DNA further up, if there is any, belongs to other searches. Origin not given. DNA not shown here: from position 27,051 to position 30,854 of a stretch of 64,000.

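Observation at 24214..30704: Origin-like region upstream of an orc1/cdc6-polD small-polD large operon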

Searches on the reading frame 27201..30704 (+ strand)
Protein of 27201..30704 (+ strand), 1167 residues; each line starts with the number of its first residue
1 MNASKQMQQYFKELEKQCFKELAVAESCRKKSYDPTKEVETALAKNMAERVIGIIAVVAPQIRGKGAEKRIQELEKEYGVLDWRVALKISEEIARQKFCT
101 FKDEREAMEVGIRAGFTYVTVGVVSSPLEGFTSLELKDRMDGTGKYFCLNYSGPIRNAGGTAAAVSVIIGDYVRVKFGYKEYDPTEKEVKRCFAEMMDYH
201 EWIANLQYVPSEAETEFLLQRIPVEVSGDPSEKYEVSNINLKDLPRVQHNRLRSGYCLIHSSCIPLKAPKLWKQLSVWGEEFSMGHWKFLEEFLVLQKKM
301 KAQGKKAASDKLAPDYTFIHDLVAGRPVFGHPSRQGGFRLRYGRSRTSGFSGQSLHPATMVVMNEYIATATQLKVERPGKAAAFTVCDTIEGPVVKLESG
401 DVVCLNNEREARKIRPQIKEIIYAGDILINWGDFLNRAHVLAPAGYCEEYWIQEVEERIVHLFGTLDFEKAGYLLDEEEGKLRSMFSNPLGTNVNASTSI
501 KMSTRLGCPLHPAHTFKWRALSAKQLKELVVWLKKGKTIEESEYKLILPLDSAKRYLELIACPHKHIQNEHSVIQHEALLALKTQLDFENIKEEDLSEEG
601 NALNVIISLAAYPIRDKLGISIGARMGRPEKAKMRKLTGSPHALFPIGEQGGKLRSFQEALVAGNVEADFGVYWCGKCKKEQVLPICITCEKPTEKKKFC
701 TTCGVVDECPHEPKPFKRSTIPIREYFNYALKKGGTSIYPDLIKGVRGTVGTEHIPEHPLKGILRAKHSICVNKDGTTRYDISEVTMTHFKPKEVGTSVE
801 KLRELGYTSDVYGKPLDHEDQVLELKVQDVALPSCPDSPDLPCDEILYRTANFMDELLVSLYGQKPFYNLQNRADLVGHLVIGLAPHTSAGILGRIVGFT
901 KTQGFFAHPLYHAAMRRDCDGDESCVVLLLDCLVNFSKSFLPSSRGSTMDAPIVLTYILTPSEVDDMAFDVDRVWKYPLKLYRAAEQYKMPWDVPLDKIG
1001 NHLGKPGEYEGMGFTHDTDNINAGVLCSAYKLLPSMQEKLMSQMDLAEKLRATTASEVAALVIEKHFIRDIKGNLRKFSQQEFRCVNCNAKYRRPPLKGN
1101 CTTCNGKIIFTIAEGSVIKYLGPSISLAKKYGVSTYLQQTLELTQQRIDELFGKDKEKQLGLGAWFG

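Call 6: search_protein_families(library=pfam, proteins=[window:27201-30704:+])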
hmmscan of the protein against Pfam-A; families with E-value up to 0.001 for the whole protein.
window:27201-30704:+ (1167 aa): 3 families
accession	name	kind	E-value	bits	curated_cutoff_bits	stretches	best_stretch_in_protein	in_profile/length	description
PF24846.1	PolC_DP2_cat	-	1.1e-115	386.2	24.3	1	741-1039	6-299/299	DNA polymerase II large subunit DP2, catalytic domain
PF24844.1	PolC_DP2_central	-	7e-114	381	24.3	1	310-705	6-368/372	DNA polymerase II large subunit DP2, central domain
PF03833.19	PolC_DP2_N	-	1.7e-68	231.2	24.3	1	9-293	1-268/271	DNA polymerase II large subunit DP2, N-terminal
